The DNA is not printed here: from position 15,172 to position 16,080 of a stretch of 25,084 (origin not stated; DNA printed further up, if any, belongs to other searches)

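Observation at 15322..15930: HNH endonuclease gene between tRNA-Ala and tRNA-Pro with its own strong RBS and terminator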

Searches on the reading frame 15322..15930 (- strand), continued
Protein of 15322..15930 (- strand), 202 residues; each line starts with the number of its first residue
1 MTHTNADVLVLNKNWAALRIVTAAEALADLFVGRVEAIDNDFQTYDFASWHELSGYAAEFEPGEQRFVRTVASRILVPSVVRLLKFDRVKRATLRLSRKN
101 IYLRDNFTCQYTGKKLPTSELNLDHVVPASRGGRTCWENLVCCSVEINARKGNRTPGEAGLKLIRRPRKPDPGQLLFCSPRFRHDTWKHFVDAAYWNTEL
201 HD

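Call 37: get_annotated_region(hit=H24, flank=8000)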
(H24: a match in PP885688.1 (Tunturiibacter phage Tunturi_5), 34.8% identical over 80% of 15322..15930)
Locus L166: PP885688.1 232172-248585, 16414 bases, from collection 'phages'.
description: Tunturiibacter phage Tunturi_5, complete genome.
organism: Tunturiibacter phage Tunturi_5 (NCBI taxid 3378199)
taxonomy: Viruses; Duplodnaviria; Heunggongvirae; Uroviricota; Caudoviricetes
host: Tunturiibacter psychrotolerans X4BP1; source: soil; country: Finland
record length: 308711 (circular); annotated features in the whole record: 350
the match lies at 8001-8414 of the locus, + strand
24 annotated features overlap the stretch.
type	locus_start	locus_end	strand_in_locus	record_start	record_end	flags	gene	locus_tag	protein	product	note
CDS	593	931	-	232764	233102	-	-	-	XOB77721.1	hypothetical protein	ORF278; gp278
CDS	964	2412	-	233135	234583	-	-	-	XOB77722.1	tRNA nucleotidyltransferase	ORF279; gp279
CDS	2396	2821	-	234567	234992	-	-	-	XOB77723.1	hypothetical protein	ORF280; gp280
CDS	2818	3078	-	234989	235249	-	-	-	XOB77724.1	hypothetical protein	ORF281; gp281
CDS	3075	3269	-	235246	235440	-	-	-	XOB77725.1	hypothetical protein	ORF282; gp282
CDS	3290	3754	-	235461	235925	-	-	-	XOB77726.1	hypothetical protein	ORF283; gp283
CDS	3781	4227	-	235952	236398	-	-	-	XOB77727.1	hypothetical protein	ORF284; gp284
CDS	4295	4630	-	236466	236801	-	-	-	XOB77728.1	hypothetical protein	ORF285; gp285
CDS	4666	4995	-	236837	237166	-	-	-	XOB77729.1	hypothetical protein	ORF286; gp286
CDS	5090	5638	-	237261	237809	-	-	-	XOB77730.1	hypothetical protein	ORF287; gp287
CDS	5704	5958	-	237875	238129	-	-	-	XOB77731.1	hypothetical protein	ORF288; gp288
CDS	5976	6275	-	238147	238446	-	-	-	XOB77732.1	cytidyltransferase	ORF289; gp289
CDS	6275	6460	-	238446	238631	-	-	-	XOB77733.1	hypothetical protein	ORF290; gp290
CDS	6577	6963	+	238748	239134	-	-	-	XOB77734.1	nudix hydrolase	ORF291; gp291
CDS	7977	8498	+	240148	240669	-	-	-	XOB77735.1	HNH endonuclease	ORF292; gp292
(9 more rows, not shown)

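Call 43: search_protein_families(library=pfam, alignment_id=A3, max_evalue=10)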
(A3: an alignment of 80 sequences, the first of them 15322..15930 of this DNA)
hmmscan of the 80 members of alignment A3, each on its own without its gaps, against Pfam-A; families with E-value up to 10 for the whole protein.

A. member 1, window:15322-15930:- (202 aa): 3 families
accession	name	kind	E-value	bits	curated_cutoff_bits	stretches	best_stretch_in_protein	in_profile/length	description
PF14279.12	HNH_5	-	3.3e-09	37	27.5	1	109-158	1-50/56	HNH endonuclease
PF13395.12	HNH_4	-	3.5e-09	36.9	22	1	109-156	1-53/54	HNH endonuclease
PF01844.29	HNH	-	0.00018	22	21.4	1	109-141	1-34/47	HNH endonuclease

B. families by the number of members that match (of 80 scanned): 33 families (the first 25 are shown)
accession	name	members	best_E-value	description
PF14279.12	HNH_5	80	6.7e-19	HNH endonuclease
PF01844.29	HNH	80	1e-16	HNH endonuclease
PF13395.12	HNH_4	80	1.1e-12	HNH endonuclease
PF02945.21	Endonuclease_7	14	0.062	Recombination endonuclease VII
PF08881.15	CVNH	12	0.022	CVNH domain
PF00096.32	zf-C2H2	11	0.021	Zinc finger, C2H2 type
PF22034.2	B129_C2H2-zf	5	0.00096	Uncharacterized protein B-129, C2H2 zinc finger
PF18450.7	zf_C2H2_6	3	0.045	Zinc Finger domain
PF15360.11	Apelin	2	0.046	APJ endogenous ligand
PF10276.14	zf-CHCC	2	0.058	Zinc-finger domain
PF13912.12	zf-C2H2_6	2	0.069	C2H2-type zinc finger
PF12893.14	Lumazine_bd_2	1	0.004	Putative lumazine-binding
PF14471.11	DUF4428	1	0.011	Domain of unknown function (DUF4428)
PF23439.1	DUF7124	1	0.021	Domain of unknown function (DUF7124)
PF24333.1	DUF7501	1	0.022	Family of unknown function (DUF7501)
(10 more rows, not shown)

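Call 49: fold_search(model_id=the predicted structure, library=pdb)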
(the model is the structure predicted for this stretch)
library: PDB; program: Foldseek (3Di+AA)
matches with E <= 10: 236; with E <= 0.001: 1
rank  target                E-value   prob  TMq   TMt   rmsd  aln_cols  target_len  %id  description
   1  9k32_A                1.1e-04  1.00  0.30  0.09  10.3        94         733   28  Cryo-EM structure of the NbaCas9-guide RNA-target DNA complex (released 2026-02-04)
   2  4h9d_A                1.0e-03  1.00  0.27  0.53   3.3        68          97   38  Crystal Structure of Mn-dependent Gme HNH nicking endonuclease from Geobacter metallireducens GS-15, Northeast Structu (released 2012-10-10)
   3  9k31_A                1.1e-03  1.00  0.28  0.09   2.5        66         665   35  Cryo-EM structure of the YnpsCas9-guide RNA-target DNA complex (released 2026-02-04)
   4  8f43                  1.2e-03  1.00  0.28  0.50   1.9        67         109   27  HNH Nuclease Domain from G. stearothermophilus Cas9, K597A mutant (released 2022-12-21)
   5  5vgb_A                1.5e-03  1.00  0.27  0.38   4.9        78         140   26  Crystal structure of NmeCas9 HNH domain bound to anti-CRISPR AcrIIC1 (released 2017-08-30)
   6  8zcz_A                1.5e-03  1.00  0.29  0.07  10.8       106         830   19  Cryo-EM structure of eSaCas9_NNG-guide RNA-target DNA complex in an interrogation state (released 2025-11-05)
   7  9j1y_A                1.5e-03  1.00  0.28  0.39  10.5       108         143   22  Crystal structure of Nme1Cas9 HNH domain bound to anti-CRISPR AcrIIC1Boe. (released 2026-03-04)
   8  7mpz                  2.0e-03  1.00  0.28  0.40  12.4       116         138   21  HNH Nuclease Domain from G. stearothermophilus Cas9 (released 2021-12-22)
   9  9lgi_A                3.0e-03  1.00  0.30  0.10  11.6       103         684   33  Cryo-EM structure of a type II-D CRISPR-Cas9 in complex with single-guided RNA and double-stranded DNA (released 2025-08-20)
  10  7enh_A                3.6e-03  1.00  0.28  0.38   2.1        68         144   25  Crystal structure of cas and anti-cas protein complex (released 2022-04-20)
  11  9j1z_A                3.6e-03  1.00  0.28  0.40   6.3        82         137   24  Crystal structure of Nme1Cas9 HNH domain bound to anti-CRISPR AcrIIC1Nme1ST (released 2026-03-04)
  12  9ar4_A                3.8e-03  1.00  0.28  0.06  12.4       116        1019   21  CryoEM structure of ThermoCas9 in post-cleavage state bound with the DNA containing NNNNCCA PAM (released 2025-02-26)
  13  9mb6_A                4.0e-03  1.00  0.29  0.06  11.1       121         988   17  Cryo-EM structure of wild-type SaCas9-guide RNA-mismatched target DNA complex (released 2026-03-18)
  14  4h9d_C                4.3e-03  1.00  0.24  0.57   1.7        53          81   42  Crystal Structure of Mn-dependent Gme HNH nicking endonuclease from Geobacter metallireducens GS-15, Northeast Structu (released 2012-10-10)
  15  8zda_A                4.3e-03  1.00  0.29  0.06  11.1       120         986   18  Cryo-EM structure of eSaCas9_NNG-guide RNA-target DNA complex in a catalytically active state (released 2025-11-05)
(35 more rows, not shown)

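Call 51: search_dna_similar(query=window:15322-15930:-, collection=plasmids, mode=protein, max_evalue=0.001, max_rows=40)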
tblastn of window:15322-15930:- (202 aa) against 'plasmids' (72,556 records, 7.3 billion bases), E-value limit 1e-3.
Records with a match: 92; places in all: 93; records where one place covers at least 80% of the query: 34.
Best place of each record, by identity: <60% 92.
By first word of the organism name: Nostoc 11; Variovorax 7; Paracoccus 5; Thermus 5; Mycobacterium 4; Sinorhizobium 4; Mycolicibacterium 4; Rhodococcus 3; Tsukamurella 3; Tolypothrix 3; and 27 more.
By predicted mobility (MOB-suite, as given by PLSDB): non-mobilizable 72; mobilizable 12; conjugative 8.
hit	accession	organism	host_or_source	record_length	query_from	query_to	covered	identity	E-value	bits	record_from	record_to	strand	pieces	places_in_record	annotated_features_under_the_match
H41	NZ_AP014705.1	Methylobacterium aquaticum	-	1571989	5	200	97%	36.5%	1e-26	113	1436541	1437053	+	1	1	none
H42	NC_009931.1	Acaryochloris marina MBIC11017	-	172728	6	191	92%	33.5%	5e-23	102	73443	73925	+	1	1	HNH endonuclease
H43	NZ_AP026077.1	Acaryochloris marina MBIC10699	cell culture,Ascidian, Diplosoma similis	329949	6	191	92%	33.5%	5e-23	102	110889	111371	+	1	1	HNH endonuclease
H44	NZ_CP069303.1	Shinella sp. PSBB067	monoisolate,Minnesota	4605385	9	200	95%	30.2%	1e-16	84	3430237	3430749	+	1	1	none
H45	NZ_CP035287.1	Paracoccus versutus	whole organism,soil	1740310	68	200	66%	42.3%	1e-16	84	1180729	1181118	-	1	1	none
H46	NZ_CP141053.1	Paracoccus denitrificans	-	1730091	68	200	66%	42.3%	2e-16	84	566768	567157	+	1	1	none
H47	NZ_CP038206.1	Paracoccus pantotrophus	single cell,soil associated with ...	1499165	68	200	66%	41.6%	2e-16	84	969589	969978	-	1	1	none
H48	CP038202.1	Paracoccus ferrooxidans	single cell,bioreactor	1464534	68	200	66%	41.6%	3e-16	83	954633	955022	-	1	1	HNH endonuclease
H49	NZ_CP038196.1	Paracoccus versutus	single cell,soil adjacent to the roots ...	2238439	68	200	66%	41.6%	3e-16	83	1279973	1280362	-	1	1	none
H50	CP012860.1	Persicobacter sp. JZB09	cell culture,soil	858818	1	170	84%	31.8%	4e-18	89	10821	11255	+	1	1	record has no annotation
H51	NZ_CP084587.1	Mycobacterium intracellulare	water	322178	7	170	81%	32.7%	1e-14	79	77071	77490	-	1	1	HNH endonuclease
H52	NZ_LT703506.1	Mycobacterium intracellulare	natural / free-living,environmental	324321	7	170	81%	32.7%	1e-14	79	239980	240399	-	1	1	HNH endonuclease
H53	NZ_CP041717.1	Acidiphilium multivorum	Cell culture,activated sludge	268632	58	202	72%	36.9%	9e-17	85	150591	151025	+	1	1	HNH endonuclease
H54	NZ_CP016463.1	Bosea sp. RAC05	Microbial isolate,Algal phycosphere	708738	68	200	66%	40.0%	1e-18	90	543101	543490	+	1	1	HNH endonuclease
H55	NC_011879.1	Pseudarthrobacter chlorophenolicus A6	-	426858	7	170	81%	32.3%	2e-11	69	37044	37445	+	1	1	HNH endonuclease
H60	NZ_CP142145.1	Rhodococcus sp. PD04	mixed culture,Industrial wastewater ...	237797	5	174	84%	30.7%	2e-7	57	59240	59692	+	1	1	HNH endonuclease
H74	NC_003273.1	Nostoc sp. PCC 7120 = FACHB-418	-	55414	7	170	81%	30.3%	5e-14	77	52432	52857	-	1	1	HNH endonuclease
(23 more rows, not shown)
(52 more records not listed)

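Call 53: get_annotated_region(hit=H74, flank=5000)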
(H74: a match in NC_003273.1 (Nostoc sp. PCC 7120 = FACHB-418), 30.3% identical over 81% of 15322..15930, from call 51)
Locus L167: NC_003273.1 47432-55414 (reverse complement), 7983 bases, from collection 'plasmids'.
description: Nostoc sp. PCC 7120 = FACHB-418 plasmid pCC7120delta, complete sequence
organism: Nostoc sp. PCC 7120 = FACHB-418 (NCBI taxid 103690)
taxonomy: Bacteria; Cyanobacteriota; Cyanophyceae; Nostocales; Nostocaceae; Nostoc; Nostoc sp. PCC 7120 = FACHB-418
host: -; source: -; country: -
typing (MOB-suite, as given by PLSDB): mobilizable; replicon rep_cluster_1735; relaxase MOBV
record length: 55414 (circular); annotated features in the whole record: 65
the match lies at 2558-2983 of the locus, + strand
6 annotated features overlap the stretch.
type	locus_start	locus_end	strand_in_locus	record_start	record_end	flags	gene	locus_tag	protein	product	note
CDS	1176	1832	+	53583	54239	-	-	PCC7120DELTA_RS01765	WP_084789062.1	DUF2459 domain-containing protein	-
CDS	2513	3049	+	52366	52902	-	-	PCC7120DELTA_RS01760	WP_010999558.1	HNH endonuclease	-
CDS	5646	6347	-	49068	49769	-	-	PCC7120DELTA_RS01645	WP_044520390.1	hypothetical protein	-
CDS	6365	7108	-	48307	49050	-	-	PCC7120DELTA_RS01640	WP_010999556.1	ParA family protein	-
CDS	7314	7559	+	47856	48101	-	-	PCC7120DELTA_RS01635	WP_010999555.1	hypothetical protein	-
CDS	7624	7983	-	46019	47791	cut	ltrA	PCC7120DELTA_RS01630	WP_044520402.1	group II intron reverse transcriptase/maturase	GO:0000373 - Group II intron splicing [Evidence IEA]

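Call 54: get_annotated_region(hit=H51, flank=5000)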
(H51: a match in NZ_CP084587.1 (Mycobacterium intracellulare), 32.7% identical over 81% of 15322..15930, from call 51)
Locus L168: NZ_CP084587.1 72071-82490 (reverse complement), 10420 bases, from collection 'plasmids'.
description: Mycobacterium intracellulare subsp. chimaera strain 852 plasmid unnamed1, complete sequence
organism: Mycobacterium intracellulare (NCBI taxid 222805)
taxonomy: Bacteria; Actinomycetota; Actinomycetes; Mycobacteriales; Mycobacteriaceae; Mycobacterium; Mycobacterium intracellulare
host: -; source: water; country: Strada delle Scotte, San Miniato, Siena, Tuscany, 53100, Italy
typing (MOB-suite, as given by PLSDB): mobilizable; relaxase MOBP
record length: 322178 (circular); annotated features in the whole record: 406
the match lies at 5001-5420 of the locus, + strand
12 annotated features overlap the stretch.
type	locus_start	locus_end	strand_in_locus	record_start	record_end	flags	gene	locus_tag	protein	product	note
CDS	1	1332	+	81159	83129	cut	-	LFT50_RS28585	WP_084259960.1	RNB domain-containing ribonuclease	-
CDS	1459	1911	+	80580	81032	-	-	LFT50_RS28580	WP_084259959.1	hypothetical protein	-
CDS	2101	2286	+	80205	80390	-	-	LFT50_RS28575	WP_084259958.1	hypothetical protein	-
CDS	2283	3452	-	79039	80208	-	-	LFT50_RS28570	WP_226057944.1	helix-turn-helix domain-containing protein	-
CDS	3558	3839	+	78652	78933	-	-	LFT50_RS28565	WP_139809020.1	hypothetical protein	-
CDS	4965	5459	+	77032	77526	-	-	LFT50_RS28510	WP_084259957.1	HNH endonuclease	-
CDS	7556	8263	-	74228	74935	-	-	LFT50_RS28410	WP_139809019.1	hypothetical protein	-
CDS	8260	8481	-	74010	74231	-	-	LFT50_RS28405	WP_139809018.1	hypothetical protein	-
CDS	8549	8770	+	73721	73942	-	-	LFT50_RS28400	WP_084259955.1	hypothetical protein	-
CDS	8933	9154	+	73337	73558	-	-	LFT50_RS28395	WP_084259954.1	hypothetical protein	-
CDS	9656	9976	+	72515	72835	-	-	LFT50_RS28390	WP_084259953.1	DUF4031 domain-containing protein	-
CDS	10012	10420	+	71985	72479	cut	-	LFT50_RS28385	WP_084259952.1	hypothetical protein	-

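Call 66: search_protein_families(library=phrogs, proteins=[window:15322-15930:-], max_evalue=0.001)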
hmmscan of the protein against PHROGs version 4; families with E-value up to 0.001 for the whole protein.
window:15322-15930:- (202 aa): 19 families
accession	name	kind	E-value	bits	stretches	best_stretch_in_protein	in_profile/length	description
phrog_16726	-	DNA, RNA and nucleotide metabolism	4.2e-26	93.4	1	4-193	26-181/308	HNH endonuclease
phrog_8660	-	DNA, RNA and nucleotide metabolism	2.5e-11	45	1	90-159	108-184/196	HNH endonuclease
phrog_14314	-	DNA, RNA and nucleotide metabolism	5.9e-11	44.2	1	98-154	8-64/252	HNH endonuclease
phrog_589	-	DNA, RNA and nucleotide metabolism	8.7e-10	39.6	1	97-156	82-143/179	HNH endonuclease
phrog_2118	-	DNA, RNA and nucleotide metabolism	2.2e-09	38.3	1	98-155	168-225/301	HNH endonuclease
phrog_2214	-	DNA, RNA and nucleotide metabolism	2.3e-09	37.9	1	93-155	180-240/429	HNH endonuclease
phrog_1035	-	DNA, RNA and nucleotide metabolism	5e-09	37.4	1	98-159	150-218/271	endonuclease VII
phrog_16986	-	unknown function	6.2e-09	36.8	1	98-154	12-68/248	-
phrog_144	-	DNA, RNA and nucleotide metabolism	1.1e-07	32.7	1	98-155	76-136/175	HNH endonuclease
phrog_6050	-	DNA, RNA and nucleotide metabolism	3.1e-07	30.6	1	98-156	303-362/402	HNH endonuclease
phrog_5718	-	DNA, RNA and nucleotide metabolism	1.5e-06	28.5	1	93-160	115-182/394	HNH endonuclease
phrog_333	-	DNA, RNA and nucleotide metabolism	2.2e-06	28.9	1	95-181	22-111/138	HNH endonuclease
phrog_1271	-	DNA, RNA and nucleotide metabolism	2.5e-06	28.1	1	97-161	257-325/361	HNH endonuclease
phrog_9545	-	DNA, RNA and nucleotide metabolism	4.7e-06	27.4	1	92-157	93-170/206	HNH endonuclease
phrog_9645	-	DNA, RNA and nucleotide metabolism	2.4e-05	25.1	1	100-161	15-79/168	HNH endonuclease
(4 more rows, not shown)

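Call 67: search_protein_families(library=ncbifam, proteins=[window:15322-15930:-], max_evalue=0.001)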
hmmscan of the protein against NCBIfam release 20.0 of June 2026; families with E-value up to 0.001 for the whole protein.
window:15322-15930:- (202 aa): 3 families
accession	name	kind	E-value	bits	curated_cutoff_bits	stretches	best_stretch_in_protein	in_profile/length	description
NF049971.1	CRISPR_Cas9d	exception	3.3e-14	52.5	375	1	101-158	540-600/986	type II CRISPR RNA-guided endonuclease Cas9d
TIGR01865.2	cas_Csn1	equivalog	1.3e-07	30.3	100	1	93-160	560-633/1070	type II CRISPR RNA-guided endonuclease Cas9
NF040563.1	guided_IscB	equivalog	9.8e-07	28.2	175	1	97-157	183-241/314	RNA-guided endonuclease IscB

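Call 79: get_annotated_region(hit=H42, flank=5000)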
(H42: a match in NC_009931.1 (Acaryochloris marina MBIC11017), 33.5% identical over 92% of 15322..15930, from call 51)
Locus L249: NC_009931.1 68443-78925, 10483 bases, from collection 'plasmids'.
description: Acaryochloris marina MBIC11017 plasmid pREB6, complete sequence
organism: Acaryochloris marina MBIC11017 (NCBI taxid 329726)
taxonomy: Bacteria; Cyanobacteriota; Cyanophyceae; Acaryochloridales; Acaryochloridaceae; Acaryochloris; Acaryochloris marina; Acaryochloris marina MBIC11017
host: -; source: -; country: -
typing (MOB-suite, as given by PLSDB): conjugative; relaxase MOBF; mating-pair formation MPF_T
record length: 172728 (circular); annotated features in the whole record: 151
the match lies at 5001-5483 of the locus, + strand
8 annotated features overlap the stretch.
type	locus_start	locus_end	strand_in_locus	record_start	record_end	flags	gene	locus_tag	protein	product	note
CDS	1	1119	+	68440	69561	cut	-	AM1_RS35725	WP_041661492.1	NAD(P)/FAD-dependent oxidoreductase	-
CDS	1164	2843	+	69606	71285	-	-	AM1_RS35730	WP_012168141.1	nucleoside recognition domain-containing protein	-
CDS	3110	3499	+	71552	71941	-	-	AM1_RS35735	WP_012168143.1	Fur family transcriptional regulator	GO:0006355 - regulation of DNA-templated transcription [Evidence IEA]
CDS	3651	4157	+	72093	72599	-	-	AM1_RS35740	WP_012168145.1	TIGR02652 family protein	GO:0008150 - biological_process [Evidence IEA]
CDS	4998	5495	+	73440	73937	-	-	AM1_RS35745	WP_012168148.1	HNH endonuclease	-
CDS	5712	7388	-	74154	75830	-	metG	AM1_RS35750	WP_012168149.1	methionine--tRNA ligase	GO:0006431 - methionyl-tRNA aminoacylation [Evidence IEA]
CDS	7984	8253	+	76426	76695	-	-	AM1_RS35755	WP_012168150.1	YlxR family protein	-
CDS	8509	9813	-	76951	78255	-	-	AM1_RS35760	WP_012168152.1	serine/threonine-protein kinase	GO:0006468 - protein phosphorylation [Evidence IEA]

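Call 80: get_annotated_region(hit=H55, flank=5000)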
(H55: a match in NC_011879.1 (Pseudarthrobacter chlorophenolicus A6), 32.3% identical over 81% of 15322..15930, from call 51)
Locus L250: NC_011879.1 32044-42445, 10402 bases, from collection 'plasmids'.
description: Pseudarthrobacter chlorophenolicus A6 plasmid pACHL01, complete sequence
organism: Pseudarthrobacter chlorophenolicus A6 (NCBI taxid 452863)
taxonomy: Bacteria; Actinomycetota; Actinomycetes; Micrococcales; Micrococcaceae; Pseudarthrobacter; Pseudarthrobacter chlorophenolicus; Pseudarthrobacter chlorophenolicus A6
host: -; source: -; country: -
typing (MOB-suite, as given by PLSDB): non-mobilizable
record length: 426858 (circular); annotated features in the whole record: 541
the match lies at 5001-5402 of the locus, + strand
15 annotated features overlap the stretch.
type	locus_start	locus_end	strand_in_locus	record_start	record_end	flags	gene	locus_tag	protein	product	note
CDS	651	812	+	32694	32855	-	-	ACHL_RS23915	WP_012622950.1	DUF4236 domain-containing protein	-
CDS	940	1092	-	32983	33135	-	-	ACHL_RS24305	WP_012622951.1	hypothetical protein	-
CDS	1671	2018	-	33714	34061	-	-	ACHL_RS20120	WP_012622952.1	hypothetical protein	-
CDS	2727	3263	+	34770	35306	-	-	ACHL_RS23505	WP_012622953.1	hypothetical protein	-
CDS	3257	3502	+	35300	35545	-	-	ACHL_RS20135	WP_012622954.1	hypothetical protein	-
CDS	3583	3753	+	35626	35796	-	-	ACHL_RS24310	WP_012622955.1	hypothetical protein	-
CDS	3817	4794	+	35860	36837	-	trxB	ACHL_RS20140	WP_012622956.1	thioredoxin-disulfide reductase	-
CDS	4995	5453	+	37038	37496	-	-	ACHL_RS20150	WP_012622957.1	HNH endonuclease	-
CDS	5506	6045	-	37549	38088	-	-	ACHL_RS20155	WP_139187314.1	DUF732 domain-containing protein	-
CDS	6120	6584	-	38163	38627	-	-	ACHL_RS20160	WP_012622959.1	hypothetical protein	-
CDS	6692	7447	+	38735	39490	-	-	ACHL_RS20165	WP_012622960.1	SDR family NAD(P)-dependent oxidoreductase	-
CDS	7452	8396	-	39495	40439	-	-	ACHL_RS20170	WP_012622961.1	RNase H family protein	-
CDS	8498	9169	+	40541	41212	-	-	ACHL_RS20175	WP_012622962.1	hypothetical protein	-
CDS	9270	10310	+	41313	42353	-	-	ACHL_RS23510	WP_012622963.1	ATP-grasp domain-containing protein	-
CDS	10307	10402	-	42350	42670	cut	-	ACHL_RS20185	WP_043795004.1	Lsr2 family protein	-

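Call 81: get_annotated_region(hit=H60, flank=5000)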
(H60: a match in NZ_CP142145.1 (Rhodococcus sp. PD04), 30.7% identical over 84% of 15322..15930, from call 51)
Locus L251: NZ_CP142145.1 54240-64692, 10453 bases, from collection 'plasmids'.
description: Rhodococcus sp. PD04 plasmid unnamed2, complete sequence
organism: Rhodococcus sp. PD04 (NCBI taxid 3109594)
taxonomy: Bacteria; Actinomycetota; Actinomycetes; Mycobacteriales; Nocardiaceae; Rhodococcus; Rhodococcus sp. PD04
host: -; source: mixed culture,Industrial wastewater from a coking plant; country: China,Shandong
typing (MOB-suite, as given by PLSDB): non-mobilizable
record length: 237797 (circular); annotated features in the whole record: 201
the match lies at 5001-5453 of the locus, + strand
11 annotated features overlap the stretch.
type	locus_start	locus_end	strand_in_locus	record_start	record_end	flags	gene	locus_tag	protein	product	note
CDS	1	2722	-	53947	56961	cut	-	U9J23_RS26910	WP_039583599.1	Tn3 family transposase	-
CDS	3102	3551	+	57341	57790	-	-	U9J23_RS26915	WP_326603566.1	MaoC family dehydratase N-terminal domain-containing protein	-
CDS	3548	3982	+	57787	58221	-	-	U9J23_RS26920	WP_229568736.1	MaoC/PaaZ C-terminal domain-containing protein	-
CDS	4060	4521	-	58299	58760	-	-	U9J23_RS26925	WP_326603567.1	hypothetical protein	-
CDS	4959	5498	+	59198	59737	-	-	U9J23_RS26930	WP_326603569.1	HNH endonuclease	-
CDS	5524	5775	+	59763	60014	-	-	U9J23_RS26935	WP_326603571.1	WhiB family transcriptional regulator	-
CDS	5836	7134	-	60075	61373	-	-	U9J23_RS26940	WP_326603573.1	insoluble domain protein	-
CDS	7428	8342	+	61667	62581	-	-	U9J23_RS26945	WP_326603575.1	hypothetical protein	-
CDS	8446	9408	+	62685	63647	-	-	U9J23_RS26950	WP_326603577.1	RNase H family protein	-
CDS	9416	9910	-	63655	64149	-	-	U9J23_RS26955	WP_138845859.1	hypothetical protein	-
CDS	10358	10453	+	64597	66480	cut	-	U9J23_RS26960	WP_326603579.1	cutinase family protein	-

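Call 82: get_annotated_region(hit=H41, flank=5000)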
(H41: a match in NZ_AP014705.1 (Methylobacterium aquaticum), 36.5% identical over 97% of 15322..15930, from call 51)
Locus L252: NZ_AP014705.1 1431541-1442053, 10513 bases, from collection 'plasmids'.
description: Methylobacterium aquaticum strain MA-22A plasmid pMaq22A_1p, complete sequence
organism: Methylobacterium aquaticum (NCBI taxid 270351)
taxonomy: Bacteria; Pseudomonadota; Alphaproteobacteria; Hyphomicrobiales; Methylobacteriaceae; Methylobacterium; Methylobacterium aquaticum
host: -; source: -; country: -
typing (MOB-suite, as given by PLSDB): mobilizable; relaxase MOBP
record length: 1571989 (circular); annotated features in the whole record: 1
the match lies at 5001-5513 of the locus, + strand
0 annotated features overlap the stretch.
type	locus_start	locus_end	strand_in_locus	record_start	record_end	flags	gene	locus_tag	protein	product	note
